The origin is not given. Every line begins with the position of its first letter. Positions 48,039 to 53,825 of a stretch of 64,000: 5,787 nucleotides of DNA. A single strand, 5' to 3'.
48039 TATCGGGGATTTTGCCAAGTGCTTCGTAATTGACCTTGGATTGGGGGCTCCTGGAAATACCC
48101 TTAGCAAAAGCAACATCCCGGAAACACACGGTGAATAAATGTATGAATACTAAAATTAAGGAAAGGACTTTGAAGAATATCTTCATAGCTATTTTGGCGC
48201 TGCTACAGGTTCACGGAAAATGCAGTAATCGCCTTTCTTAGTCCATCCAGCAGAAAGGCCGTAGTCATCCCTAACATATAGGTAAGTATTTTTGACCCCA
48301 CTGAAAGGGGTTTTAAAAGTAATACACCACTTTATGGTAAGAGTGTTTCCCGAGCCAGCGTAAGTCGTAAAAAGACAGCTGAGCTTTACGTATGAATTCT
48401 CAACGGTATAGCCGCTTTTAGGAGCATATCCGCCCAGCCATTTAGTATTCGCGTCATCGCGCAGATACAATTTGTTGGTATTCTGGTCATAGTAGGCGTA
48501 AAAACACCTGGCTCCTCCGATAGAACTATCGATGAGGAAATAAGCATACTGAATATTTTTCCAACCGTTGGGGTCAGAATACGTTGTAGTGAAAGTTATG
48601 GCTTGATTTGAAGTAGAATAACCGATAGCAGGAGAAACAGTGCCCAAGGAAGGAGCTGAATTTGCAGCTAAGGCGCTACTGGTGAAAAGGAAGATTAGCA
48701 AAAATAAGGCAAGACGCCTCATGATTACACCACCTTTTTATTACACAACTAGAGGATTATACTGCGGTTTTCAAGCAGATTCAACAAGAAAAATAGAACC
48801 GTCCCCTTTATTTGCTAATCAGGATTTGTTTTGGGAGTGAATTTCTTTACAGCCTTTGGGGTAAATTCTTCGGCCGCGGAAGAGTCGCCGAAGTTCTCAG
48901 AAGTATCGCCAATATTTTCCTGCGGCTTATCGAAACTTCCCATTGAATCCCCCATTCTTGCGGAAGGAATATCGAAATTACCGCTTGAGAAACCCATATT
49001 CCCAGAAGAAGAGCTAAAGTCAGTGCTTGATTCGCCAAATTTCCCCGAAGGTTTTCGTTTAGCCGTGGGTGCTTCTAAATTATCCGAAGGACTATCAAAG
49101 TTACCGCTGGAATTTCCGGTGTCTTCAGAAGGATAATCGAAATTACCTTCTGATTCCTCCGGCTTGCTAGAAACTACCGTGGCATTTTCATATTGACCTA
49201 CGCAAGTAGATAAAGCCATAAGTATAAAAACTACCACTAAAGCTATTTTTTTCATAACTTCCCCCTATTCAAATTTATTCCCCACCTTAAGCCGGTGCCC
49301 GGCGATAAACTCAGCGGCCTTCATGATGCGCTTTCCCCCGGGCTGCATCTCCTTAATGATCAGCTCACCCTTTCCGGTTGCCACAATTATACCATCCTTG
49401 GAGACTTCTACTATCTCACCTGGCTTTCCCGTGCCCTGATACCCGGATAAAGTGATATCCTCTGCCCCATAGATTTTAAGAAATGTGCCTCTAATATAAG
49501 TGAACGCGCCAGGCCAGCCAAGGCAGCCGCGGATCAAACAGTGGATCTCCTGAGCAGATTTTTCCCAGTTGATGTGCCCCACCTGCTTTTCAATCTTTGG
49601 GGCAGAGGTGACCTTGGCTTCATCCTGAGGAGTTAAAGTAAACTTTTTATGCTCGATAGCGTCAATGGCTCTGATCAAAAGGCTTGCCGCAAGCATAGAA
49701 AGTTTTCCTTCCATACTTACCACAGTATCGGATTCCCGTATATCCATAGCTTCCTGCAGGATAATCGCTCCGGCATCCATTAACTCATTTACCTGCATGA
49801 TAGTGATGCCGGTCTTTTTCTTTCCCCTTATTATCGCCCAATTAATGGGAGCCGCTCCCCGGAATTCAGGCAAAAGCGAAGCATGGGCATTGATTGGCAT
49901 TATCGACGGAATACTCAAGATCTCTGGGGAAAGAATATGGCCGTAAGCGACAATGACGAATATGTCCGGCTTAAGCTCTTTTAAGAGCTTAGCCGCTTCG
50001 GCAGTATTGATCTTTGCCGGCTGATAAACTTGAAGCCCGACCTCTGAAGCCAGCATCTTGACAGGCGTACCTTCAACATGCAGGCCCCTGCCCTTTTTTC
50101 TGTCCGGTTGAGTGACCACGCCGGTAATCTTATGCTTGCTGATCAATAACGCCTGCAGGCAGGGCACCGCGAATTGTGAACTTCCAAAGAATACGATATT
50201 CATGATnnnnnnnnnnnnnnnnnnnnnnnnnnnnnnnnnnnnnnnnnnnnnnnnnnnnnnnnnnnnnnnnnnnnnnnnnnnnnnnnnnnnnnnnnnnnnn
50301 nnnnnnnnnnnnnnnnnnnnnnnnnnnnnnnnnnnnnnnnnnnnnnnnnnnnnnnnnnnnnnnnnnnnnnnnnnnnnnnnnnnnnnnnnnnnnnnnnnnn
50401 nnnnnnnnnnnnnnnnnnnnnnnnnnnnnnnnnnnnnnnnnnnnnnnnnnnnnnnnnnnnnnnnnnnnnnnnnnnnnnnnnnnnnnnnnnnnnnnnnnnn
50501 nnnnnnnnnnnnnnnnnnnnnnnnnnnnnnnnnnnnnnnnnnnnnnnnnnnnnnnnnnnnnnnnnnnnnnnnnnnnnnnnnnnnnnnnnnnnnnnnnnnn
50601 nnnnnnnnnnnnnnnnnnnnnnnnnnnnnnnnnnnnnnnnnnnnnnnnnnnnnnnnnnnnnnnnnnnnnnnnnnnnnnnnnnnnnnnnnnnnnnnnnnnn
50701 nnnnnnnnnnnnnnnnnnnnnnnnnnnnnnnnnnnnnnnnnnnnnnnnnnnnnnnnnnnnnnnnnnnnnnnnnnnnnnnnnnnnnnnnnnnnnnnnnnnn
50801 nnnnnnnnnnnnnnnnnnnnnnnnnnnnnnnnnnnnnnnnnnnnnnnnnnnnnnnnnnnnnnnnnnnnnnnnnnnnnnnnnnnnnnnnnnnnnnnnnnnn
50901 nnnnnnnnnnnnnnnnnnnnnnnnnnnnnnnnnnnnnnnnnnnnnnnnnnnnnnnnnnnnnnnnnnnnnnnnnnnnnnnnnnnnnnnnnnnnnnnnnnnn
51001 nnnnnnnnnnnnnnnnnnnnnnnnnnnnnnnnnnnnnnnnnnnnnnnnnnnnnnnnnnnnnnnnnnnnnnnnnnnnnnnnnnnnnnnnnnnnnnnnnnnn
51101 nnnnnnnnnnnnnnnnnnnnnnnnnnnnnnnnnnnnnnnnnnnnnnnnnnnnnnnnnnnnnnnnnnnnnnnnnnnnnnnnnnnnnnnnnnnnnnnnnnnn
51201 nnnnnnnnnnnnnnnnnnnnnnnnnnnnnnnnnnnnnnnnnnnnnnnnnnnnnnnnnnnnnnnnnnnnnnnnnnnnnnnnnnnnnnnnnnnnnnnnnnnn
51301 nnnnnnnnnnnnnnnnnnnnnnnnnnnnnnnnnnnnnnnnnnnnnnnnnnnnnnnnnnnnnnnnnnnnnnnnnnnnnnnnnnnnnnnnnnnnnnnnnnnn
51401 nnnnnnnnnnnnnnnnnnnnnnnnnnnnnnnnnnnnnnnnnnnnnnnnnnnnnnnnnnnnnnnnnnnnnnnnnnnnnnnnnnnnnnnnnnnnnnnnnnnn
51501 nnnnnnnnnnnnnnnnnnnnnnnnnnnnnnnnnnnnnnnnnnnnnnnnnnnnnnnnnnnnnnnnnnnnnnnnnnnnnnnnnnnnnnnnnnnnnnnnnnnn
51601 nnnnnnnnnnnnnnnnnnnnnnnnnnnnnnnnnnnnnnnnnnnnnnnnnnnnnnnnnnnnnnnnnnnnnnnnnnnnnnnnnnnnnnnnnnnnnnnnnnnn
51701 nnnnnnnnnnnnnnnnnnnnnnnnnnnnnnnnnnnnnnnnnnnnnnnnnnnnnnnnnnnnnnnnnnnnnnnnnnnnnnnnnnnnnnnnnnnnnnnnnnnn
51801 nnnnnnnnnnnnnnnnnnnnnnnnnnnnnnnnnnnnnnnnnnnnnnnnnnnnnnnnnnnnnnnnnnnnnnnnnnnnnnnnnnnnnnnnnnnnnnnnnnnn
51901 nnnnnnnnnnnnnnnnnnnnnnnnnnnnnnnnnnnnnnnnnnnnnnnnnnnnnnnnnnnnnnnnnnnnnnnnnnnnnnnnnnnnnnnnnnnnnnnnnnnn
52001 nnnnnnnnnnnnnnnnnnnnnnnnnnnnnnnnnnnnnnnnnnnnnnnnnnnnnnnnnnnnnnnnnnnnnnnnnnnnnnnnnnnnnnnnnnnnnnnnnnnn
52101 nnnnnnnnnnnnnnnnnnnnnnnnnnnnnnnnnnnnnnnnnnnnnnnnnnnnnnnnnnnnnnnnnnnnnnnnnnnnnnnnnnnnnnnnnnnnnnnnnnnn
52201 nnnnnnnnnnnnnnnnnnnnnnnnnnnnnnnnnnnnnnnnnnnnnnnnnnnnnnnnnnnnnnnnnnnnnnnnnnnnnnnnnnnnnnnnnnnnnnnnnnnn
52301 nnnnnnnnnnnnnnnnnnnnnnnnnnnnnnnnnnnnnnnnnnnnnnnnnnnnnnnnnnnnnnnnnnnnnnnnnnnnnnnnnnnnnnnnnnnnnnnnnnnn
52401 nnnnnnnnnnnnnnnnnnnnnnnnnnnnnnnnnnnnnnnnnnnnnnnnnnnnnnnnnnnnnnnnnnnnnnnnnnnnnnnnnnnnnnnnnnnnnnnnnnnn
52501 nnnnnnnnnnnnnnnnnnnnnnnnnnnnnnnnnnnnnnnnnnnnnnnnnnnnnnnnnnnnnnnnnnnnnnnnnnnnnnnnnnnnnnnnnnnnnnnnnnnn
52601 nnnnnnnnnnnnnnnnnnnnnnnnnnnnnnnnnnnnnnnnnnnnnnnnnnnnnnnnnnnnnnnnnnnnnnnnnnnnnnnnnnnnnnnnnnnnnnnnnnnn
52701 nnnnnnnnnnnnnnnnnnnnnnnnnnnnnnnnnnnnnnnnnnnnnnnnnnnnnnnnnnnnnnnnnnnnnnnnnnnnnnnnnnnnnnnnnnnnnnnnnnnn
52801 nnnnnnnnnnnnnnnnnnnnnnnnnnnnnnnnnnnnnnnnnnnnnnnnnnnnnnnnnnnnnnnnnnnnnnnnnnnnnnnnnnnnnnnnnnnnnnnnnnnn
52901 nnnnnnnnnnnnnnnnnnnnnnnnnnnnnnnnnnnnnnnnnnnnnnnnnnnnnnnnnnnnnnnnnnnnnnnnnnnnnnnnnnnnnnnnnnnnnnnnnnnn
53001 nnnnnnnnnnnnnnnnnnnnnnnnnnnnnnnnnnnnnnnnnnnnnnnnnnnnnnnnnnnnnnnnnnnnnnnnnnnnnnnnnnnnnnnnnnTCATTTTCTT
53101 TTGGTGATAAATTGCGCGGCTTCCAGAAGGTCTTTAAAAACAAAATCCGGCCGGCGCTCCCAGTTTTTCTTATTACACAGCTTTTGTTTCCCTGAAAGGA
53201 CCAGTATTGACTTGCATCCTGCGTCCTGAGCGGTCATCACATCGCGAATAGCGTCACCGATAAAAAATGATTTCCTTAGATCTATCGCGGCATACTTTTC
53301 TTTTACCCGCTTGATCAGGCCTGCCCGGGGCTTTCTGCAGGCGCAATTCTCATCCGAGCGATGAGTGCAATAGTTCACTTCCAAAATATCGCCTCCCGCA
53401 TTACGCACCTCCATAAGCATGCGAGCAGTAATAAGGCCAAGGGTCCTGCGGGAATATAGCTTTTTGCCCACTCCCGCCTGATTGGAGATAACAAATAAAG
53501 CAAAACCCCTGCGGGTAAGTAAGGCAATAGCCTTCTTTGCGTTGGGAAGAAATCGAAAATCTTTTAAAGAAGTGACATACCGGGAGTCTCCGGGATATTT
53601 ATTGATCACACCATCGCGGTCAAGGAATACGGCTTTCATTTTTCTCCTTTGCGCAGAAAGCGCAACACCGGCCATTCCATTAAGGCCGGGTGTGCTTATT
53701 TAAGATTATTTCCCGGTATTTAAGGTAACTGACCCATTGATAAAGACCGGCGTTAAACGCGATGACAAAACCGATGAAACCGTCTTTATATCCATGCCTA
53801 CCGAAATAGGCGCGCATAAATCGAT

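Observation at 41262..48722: Sec-signal SpvB + FG-GAP + RHS giant polymorphic toxin (TcB/TcC-fusion-like) with cognate small membrane immunity candidate and no TcA partner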

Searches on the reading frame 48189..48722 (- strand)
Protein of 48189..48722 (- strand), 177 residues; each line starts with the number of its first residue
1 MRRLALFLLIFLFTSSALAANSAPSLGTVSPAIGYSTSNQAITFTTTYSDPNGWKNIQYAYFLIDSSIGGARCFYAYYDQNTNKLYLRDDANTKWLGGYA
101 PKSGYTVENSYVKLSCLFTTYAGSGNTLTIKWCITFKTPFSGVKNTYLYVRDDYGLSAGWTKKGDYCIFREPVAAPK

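Call 6: search_protein_families(library=pfam, proteins=[window:48189-48722:-], max_evalue=0.01)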
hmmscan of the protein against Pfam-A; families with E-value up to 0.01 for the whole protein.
window:48189-48722:- (177 aa): 0 families

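Call 7: search_protein_families(library=ncbifam, proteins=[window:48189-48722:-], max_evalue=0.01)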
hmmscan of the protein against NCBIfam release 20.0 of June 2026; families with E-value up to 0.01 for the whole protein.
window:48189-48722:- (177 aa): 0 families

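Call 13: search_protein_families(library=pfam, proteins=[window:48189-48722:-], max_evalue=10)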
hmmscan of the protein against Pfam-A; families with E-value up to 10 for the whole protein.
window:48189-48722:- (177 aa): 0 families

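Call 62: find_homologous_proteins(query=window:48189-48722:-, max_evalue=0.001)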
Query window:48189-48722:- (177 aa): 5 proteins with E <= 0.001 among 151 candidates.
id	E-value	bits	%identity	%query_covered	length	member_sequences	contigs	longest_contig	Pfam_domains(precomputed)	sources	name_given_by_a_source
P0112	6.8e-115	399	99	100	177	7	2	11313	-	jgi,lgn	jgi:hypothetical protein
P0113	2.8e-58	215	56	88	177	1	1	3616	-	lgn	-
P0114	2.3e-51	192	56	86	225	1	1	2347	-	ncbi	-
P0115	2.6e-49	186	55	86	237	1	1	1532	-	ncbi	-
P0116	9.8e-31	125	66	50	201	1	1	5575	-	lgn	-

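Call 73: predict_structure(alignment_id=A2)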
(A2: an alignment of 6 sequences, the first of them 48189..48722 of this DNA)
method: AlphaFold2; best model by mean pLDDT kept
length: 177 residues; sequences in the alignment: 6
mean_pLDDT: 41.6   pTM: 0.37
mean pLDDT of the five models: 41.6, 41.1, 39.6, 36.2, 32.4
residues with pLDDT >= 90: 0; 70-90: 0; 50-70: 55; < 50: 122
segments of 3 or more residues with pLDDT < 50: 14-75, 120-131, 136-177
pLDDT, mean of each block of 10 residues (from residue 1): 60 43 29 29 34 32 34 45 53 55 53 52 39 47 39 43 32 26
secondary structure, 60 per line:
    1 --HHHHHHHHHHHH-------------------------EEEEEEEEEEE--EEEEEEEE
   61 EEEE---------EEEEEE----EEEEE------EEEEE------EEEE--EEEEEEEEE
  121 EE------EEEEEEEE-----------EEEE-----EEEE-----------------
elements in order: H3-14 E40-50 E53-64 E74-79 E84-88 E95-99 E106-109 E112-122 E129-136 E148-151 E157-160

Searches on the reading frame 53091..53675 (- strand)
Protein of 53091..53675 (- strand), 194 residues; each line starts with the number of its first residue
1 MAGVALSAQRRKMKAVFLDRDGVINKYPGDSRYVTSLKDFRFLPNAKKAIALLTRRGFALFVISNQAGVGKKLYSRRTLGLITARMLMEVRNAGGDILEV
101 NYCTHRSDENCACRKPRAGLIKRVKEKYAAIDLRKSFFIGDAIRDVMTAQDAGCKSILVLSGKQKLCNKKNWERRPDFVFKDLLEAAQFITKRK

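Call 11: search_protein_families(library=pfam, proteins=[window:53091-53675:-], max_evalue=0.001)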
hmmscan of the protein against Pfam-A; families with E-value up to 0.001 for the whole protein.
window:53091-53675:- (194 aa): 4 families
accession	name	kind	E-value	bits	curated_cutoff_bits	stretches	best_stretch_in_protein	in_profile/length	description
PF13242.12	Hydrolase_like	-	2.6e-15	56.5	22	1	113-186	2-75/75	HAD-hyrolase-like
PF08645.17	PNK3P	-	2.3e-10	40.9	22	1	18-145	5-129/161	Polynucleotide kinase 3 phosphatase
PF13419.12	HAD_2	-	1.7e-06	28.7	23.8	1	109-159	129-178/178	Haloacid dehalogenase-like hydrolase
PF00702.32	Hydrolase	-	0.00062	20.6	26.4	0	42-153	99-191/191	haloacid dehalogenase-like hydrolase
